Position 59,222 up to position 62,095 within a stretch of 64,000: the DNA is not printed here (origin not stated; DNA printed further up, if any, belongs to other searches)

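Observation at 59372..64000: Four-gene cluster: radical SAM-beta-propeller fusion, Cys-rich leader-bearing peptide, membrane protein, PRTase-beta-propeller fusion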

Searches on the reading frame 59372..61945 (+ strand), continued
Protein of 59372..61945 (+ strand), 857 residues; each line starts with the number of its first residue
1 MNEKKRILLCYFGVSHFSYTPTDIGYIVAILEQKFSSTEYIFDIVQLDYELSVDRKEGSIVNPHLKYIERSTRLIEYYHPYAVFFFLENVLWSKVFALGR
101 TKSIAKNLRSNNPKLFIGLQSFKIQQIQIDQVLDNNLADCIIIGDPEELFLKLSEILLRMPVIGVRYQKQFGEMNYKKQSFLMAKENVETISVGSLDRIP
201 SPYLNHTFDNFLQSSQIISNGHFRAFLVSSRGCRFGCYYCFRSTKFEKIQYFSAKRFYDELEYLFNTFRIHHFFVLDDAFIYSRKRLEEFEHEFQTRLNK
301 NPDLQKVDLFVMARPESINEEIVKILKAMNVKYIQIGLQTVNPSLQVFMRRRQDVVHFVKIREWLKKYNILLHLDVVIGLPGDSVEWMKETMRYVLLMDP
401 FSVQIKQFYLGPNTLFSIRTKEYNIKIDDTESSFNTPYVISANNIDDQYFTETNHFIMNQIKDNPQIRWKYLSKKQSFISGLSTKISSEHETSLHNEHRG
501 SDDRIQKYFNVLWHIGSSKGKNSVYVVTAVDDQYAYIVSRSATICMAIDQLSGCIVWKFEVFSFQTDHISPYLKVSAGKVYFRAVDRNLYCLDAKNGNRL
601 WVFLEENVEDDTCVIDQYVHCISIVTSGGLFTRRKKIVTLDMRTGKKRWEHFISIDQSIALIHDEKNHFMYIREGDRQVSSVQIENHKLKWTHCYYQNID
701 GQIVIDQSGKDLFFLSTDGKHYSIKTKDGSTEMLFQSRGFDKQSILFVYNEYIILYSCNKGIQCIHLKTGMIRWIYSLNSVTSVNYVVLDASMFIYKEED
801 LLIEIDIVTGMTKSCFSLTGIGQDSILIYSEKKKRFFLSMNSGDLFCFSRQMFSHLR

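Call 28: search_protein_families(library=pfam, proteins=[L008:7145-8176:+, L009:12938-14026:+, L004:18135-19625:-, L004:17379-18116:-, L009:7319-8818:+, L009:6256-7275:-, L008:14846-15097:+, L008:15136-15906:+, L001:5029-6471:-, L001:4255-5010:-], max_evalue=0.01)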
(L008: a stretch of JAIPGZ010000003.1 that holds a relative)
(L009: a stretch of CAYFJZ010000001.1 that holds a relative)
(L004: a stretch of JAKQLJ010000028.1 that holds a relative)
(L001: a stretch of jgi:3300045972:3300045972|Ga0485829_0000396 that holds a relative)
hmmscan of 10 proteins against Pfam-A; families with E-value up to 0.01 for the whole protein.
L008:7145-8176:+ (343 aa): 3 families
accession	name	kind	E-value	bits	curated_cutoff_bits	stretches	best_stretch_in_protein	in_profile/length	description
PF04055.27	Radical_SAM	-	1.7e-22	80.8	29.5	1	18-178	3-165/166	Radical SAM superfamily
PF13353.11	Fer4_12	-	6.7e-10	39.8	22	1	20-131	13-119/137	4Fe-4S single cluster domain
PF13186.11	SPASM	-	2e-08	34.8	21.5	1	261-313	6-66/67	Iron-sulfur cluster-binding domain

L009:12938-14026:+ (362 aa): 2 families
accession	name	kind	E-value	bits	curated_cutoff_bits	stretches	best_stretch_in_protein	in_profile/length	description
PF04055.27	Radical_SAM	-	9.6e-14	52.3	29.5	1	17-100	2-90/166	Radical SAM superfamily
PF13353.11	Fer4_12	-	0.00043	21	22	1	20-88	13-80/137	4Fe-4S single cluster domain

L004:18135-19625:- (496 aa): 1 family
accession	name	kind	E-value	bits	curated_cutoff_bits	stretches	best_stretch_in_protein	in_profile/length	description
PF02624.21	YcaO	-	2.9e-37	129.2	25.7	1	106-456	6-324/325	YcaO cyclodehydratase, ATP-ad Mg2+-binding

L004:17379-18116:- (245 aa): 2 families
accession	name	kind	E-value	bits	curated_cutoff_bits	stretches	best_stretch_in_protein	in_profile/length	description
PF00881.29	Nitroreductase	-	1.2e-20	74.8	23.5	1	64-244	2-166/167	Nitroreductase family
PF14512.11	TM1586_NiRdase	-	0.00056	20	27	0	58-89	1-31/215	Putative TM nitroreductase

L009:7319-8818:+ (499 aa): 0 families

L009:6256-7275:- (339 aa): 2 families
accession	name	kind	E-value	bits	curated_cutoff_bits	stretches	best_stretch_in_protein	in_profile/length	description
PF01042.26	Ribonuc_L-PSP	-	5e-06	27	27.3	1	241-309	19-87/121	Endoribonuclease L-PSP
PF21168.2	FkbO_Hyg5-like_N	-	7.2e-05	23.3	27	1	124-186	40-109/122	Chorismatase FkbO/Hyg5-like, N-terminal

L008:14846-15097:+ (83 aa): 1 family
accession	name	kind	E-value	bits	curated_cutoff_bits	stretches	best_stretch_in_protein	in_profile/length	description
PF02575.21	YbaB_DNA_bd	-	1.9e-05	25.2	25.5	1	11-82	9-87/91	YbaB/EbfC DNA-binding family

L008:15136-15906:+ (256 aa): 7 families
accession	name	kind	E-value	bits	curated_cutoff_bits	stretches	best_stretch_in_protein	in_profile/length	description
PF05203.21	Hom_end_hint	-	2.1e-10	41.4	32.1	1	101-141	1-41/228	Hom_end-associated Hint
PF14890.11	Intein_splicing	-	5.4e-08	33.2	35.8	1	116-244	21-155/155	Intein splicing domain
PF14623.11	Vint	-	0.0002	21.7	27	1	100-173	1-71/166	Hint-domain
PF13403.11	Hint_2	-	0.0005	20.9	28.4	1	101-140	2-40/147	Hint domain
PF08517.17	AXH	-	0.0017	19.3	33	0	102-200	1-111/116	Ataxin-1 and HBP1 module (AXH)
PF01079.26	Hint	-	0.0023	18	29.7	1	100-137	12-49/213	Hint module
PF07591.16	PT-HINT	-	0.0031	18.2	27.7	0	189-240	76-125/137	Pretoxin HINT domain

L001:5029-6471:- (480 aa): 0 families

L001:4255-5010:- (251 aa): 9 families
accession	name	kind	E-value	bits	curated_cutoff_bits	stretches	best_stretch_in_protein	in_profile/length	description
PF07719.23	TPR_2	-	7.7e-10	38.6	27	0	112-135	2-25/34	Tetratricopeptide repeat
PF13431.12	TPR_17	-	3.1e-07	30.6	24.4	0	104-131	6-33/34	Tetratricopeptide repeat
PF00515.34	TPR_1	-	3.2e-06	27.2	27.8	1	112-135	2-25/34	Tetratricopeptide repeat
PF12895.13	ANAPC3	-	4.8e-06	27.2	27.2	0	62-132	8-77/82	Anaphase-promoting complex, cyclosome, subunit 3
PF13181.12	TPR_8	-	0.00041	20.7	25.7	0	112-134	2-24/34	Tetratricopeptide repeat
PF14559.12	TPR_19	-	0.0025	18.5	25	0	125-179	5-59/68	Tetratricopeptide repeat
PF25064.1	ARM_TT21_5th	-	0.0026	18.5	27.8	0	125-208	15-101/117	TT21 fifth ARM repeats domain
PF25062.1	ARM_TT21_N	-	0.0039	17.4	40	0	155-212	4-60/222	Tetratricopeptide repeat protein 21 N-terminal ARM repeat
PF13428.12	TPR_14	-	0.0097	17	23.5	0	151-185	7-41/44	Tetratricopeptide repeat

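Call 34: search_protein_families(library=pfam, proteins=[L004:20011-21306:+, L004:11420-12490:-, L004:12536-14125:-, L004:14204-14695:+, L004:7483-9015:-, L004:9002-9766:-, L018:6409-6876:+, L018:7111-8013:+, L018:8013-9371:+, L022:5299-6426:+], max_evalue=0.01)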
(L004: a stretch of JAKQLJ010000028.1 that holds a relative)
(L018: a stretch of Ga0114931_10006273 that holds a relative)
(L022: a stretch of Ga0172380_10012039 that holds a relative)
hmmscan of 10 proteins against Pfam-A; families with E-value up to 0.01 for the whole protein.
L004:20011-21306:+ (431 aa): 7 families
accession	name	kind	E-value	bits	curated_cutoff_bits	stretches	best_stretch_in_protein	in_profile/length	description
PF00515.34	TPR_1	-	6.7e-10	38.8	27.8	1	375-407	2-34/34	Tetratricopeptide repeat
PF07719.23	TPR_2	-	2.6e-08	33.8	27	1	375-407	2-34/34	Tetratricopeptide repeat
PF13181.12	TPR_8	-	4.7e-08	33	25.7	1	375-407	2-34/34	Tetratricopeptide repeat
PF13424.12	TPR_12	-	1.6e-07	31.8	30.1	1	374-404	45-75/77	Tetratricopeptide repeat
PF13414.12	TPR_11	-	4.4e-05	23.5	26.8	1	381-407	1-27/42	TPR repeat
PF13374.12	TPR_10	-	0.00047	20.5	27.5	0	318-340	3-25/42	Tetratricopeptide repeat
PF09976.15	TPR_21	-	0.00083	19.6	25.5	0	381-408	153-180/193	Tetratricopeptide repeat-like domain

L004:11420-12490:- (356 aa): 0 families

L004:12536-14125:- (529 aa): 0 families

L004:14204-14695:+ (163 aa): 0 families

L004:7483-9015:- (510 aa): 1 family
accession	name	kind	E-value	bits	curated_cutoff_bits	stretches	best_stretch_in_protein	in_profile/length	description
PF04464.20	Glyphos_transf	-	1.1e-16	61.3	22.1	1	162-295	162-300/367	CDP-Glycerol:Poly(glycerophosphate) glycerophosphotransferase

L004:9002-9766:- (254 aa): 2 families
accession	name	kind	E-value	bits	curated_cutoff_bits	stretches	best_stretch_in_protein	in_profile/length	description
PF12804.13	NTP_transf_3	-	2.2e-10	41.4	27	1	5-130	1-120/160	MobA-like NTP transferase domain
PF00483.29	NTP_transferase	-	9.8e-06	25.7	21.2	1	5-127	2-129/245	Nucleotidyl transferase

L018:6409-6876:+ (155 aa): 0 families

L018:7111-8013:+ (300 aa): 3 families
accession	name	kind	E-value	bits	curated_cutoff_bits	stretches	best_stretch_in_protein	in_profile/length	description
PF13649.12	Methyltransf_25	-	0.00022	22.3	27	1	78-160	17-97/97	Methyltransferase domain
PF08241.18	Methyltransf_11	-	0.00089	20.3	21.2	1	80-163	17-94/95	Methyltransferase domain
PF08242.18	Methyltransf_12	-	0.0025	18.9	30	1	77-162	14-98/98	Methyltransferase domain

L018:8013-9371:+ (452 aa): 3 families
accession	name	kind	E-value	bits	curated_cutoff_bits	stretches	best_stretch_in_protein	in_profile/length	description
PF02655.19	ATP-grasp_3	-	5.9e-11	43.1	23.2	1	156-330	4-160/160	ATP-grasp domain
PF02786.22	CPSase_L_D2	-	4.2e-07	30.1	19.8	1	185-357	35-209/211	Carbamoyl-phosphate synthase L chain, ATP binding domain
PF14398.11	ATPgrasp_YheCD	-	0.0086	15.8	26.8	0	272-328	172-228/255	YheC/D like ATP-grasp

L022:5299-6426:+ (375 aa): 1 family
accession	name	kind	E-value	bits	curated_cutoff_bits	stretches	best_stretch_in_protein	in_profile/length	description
PF01411.24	tRNA-synt_2c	-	1.2e-10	41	30.3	1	68-352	59-333/552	tRNA synthetases class II (A)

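Call 37: search_protein_families(library=pfam, proteins=[L011:3-1412:+, L001:5029-6471:-, L013:5559-7487:-, L013:4821-5555:-, L006:11545-12288:+, L006:12670-13962:+, L006:14093-15418:+, L008:13105-14661:+, L009:15040-16701:+, L022:6440-7522:+], max_evalue=0.1)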
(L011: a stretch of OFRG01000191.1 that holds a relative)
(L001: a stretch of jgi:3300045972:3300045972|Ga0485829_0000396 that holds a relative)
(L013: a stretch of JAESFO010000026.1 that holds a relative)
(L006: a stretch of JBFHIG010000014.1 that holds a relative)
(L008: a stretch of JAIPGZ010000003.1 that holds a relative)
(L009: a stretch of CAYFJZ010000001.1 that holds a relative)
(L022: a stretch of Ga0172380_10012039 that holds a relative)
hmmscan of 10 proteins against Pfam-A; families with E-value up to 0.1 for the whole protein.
L011:3-1412:+ (469 aa): 1 family
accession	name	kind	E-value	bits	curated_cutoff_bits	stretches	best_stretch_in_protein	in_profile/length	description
PF02624.21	YcaO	-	1.3e-39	136.9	25.7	1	91-429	1-323/325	YcaO cyclodehydratase, ATP-ad Mg2+-binding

L001:5029-6471:- (480 aa): 0 families

L013:5559-7487:- (642 aa): 0 families

L013:4821-5555:- (244 aa): 0 families

L006:11545-12288:+ (247 aa): 2 families
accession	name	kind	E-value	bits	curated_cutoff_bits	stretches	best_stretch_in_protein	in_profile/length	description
PF00899.27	ThiF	-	2.9e-24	86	28.1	1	16-219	16-224/238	ThiF family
PF02826.25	2-Hacid_dh_C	-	0.033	14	25.1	1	11-64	27-79/178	D-isomer specific 2-hydroxyacid dehydrogenase, NAD binding domain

L006:12670-13962:+ (430 aa): 1 family
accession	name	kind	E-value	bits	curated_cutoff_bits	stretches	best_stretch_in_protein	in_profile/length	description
PF05179.20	CDC73_C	-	0.079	13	32.8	0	6-83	6-82/158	RNA pol II accessory factor, Cdc73 family, C-terminal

L006:14093-15418:+ (441 aa): 0 families

L008:13105-14661:+ (518 aa): 7 families
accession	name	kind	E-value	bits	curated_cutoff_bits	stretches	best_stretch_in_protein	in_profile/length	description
PF00756.26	Esterase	-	0.0005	20.3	22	1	182-313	104-227/251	Putative esterase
PF25471.1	TM_PetC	-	0.0065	16.7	37.1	1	19-46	4-31/48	Iron-sulfur subunit PetC transmembrane anchor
PF00326.27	Peptidase_S9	-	0.0098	15.8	22.6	1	168-311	36-183/213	Prolyl oligopeptidase family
PF12146.15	Hydrolase_4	-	0.014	15.1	27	0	188-221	71-104/239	Serine aminopeptidase, S33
PF02230.22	Abhydrolase_2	-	0.02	15.2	23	0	194-226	106-138/217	Phospholipase/Carboxylesterase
PF01764.32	Lipase_3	-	0.06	13.7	22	0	183-214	52-84/140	Lipase (class 3)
PF12697.13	Abhydrolase_6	-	0.061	14.4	26.3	0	181-231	55-100/217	Alpha/beta hydrolase family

L009:15040-16701:+ (553 aa): 1 family
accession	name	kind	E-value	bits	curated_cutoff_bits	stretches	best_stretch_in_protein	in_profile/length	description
PF01486.22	K-box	-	0.082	13.5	30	0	371-444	9-82/93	K-box region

L022:6440-7522:+ (360 aa): 4 families
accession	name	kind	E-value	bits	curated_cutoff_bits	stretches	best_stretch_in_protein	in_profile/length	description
PF00814.31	TsaD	-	2.8e-27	96.5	24.8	1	64-323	48-263/264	tRNA N6-adenosine threonylcarbamoyltransferase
PF22521.2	HypF_C_2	-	5.1e-06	26.9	27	1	210-319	141-236/241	Carbamoyltransferase, Kae1-like Domain, second subdomain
PF17514.7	DUF5442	-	0.0068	17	27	1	55-106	39-90/107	Family of unknown function (DUF5442)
PF02543.21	Carbam_trans_N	-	0.007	16.3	24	0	190-289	210-314/346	Carbamoyltransferase N-terminus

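Call 38: find_encoding_contigs(protein=P0005, flank=10000, max_places=3)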
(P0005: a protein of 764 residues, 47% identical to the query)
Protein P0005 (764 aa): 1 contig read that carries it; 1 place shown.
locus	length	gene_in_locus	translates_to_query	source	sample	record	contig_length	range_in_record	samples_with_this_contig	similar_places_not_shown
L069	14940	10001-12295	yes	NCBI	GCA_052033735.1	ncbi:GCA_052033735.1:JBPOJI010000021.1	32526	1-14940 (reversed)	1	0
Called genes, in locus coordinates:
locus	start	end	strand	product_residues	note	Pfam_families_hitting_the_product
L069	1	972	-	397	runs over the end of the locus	PF00009:GTP_EFTU, PF03144:GTP_EFTU_D2, PF03143:GTP_EFTU_D3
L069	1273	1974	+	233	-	PF13189:Cytidylate_kin2 (weak), PF02224:Cytidylate_kin, PF13207:AAA_17 (faint)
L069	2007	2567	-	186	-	PF02600:DsbB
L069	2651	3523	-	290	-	PF07549:Sec_GG (weak), PF02355:SecD_SecF_C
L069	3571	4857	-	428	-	PF21760:SecD_1st, PF22599:SecDF_P1_head, PF02355:SecD_SecF_C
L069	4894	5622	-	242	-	PF00881:Nitroreductase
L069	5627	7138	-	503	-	PF02624:YcaO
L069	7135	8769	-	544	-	PF24390:PRTase-CE (faint), PF00156:Pribosyltran (weak), PF13360:PQQ_2, PF13570:Beta-prop_ACSF4, PF13570:Beta-prop_ACSF4, PF13360:PQQ_2, PF25175:Beta-prop_WDR5 (weak), PF13360:PQQ_2, +4 more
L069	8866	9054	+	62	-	-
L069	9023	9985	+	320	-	-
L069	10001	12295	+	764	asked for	PF04055:Radical_SAM, PF01011:PQQ (faint), PF13360:PQQ_2, PF13570:Beta-prop_ACSF4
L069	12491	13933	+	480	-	PF01565:FAD_binding_4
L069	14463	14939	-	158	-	?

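Call 39: find_encoding_contigs(protein=P0004, flank=10000, max_places=3)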
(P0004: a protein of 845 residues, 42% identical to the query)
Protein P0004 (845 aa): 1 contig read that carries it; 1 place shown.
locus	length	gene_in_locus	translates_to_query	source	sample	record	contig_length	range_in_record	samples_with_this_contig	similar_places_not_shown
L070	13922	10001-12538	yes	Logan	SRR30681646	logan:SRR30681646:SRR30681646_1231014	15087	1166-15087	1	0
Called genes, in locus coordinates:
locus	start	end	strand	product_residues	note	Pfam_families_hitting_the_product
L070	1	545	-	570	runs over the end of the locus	?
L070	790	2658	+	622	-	PF00664:ABC_membrane, PF00004:AAA (faint), PF00005:ABC_tran, PF02463:SMC_N (weak)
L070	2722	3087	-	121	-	-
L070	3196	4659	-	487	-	-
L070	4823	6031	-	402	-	PF08517:AXH (faint)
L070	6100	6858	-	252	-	PF13431:TPR_17 (faint), PF13432:TPR_16 (faint), PF00515:TPR_1 (faint), PF07719:TPR_2 (faint), PF13181:TPR_8 (faint)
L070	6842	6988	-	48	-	-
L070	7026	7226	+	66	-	-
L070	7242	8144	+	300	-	-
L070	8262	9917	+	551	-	PF13360:PQQ_2, PF01011:PQQ (faint), PF13570:Beta-prop_ACSF4, PF23414:Beta-prop_EML_2 (faint), PF13360:PQQ_2, PF25174:Beta-prop_THOC3 (faint), PF13570:Beta-prop_ACSF4, PF13360:PQQ_2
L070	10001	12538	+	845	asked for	PF04055:Radical_SAM, PF13360:PQQ_2, PF01011:PQQ (faint), PF25293:Beta-prop_EMC1_N, PF13360:PQQ_2 (weak), PF13570:Beta-prop_ACSF4, PF13360:PQQ_2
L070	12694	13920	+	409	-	?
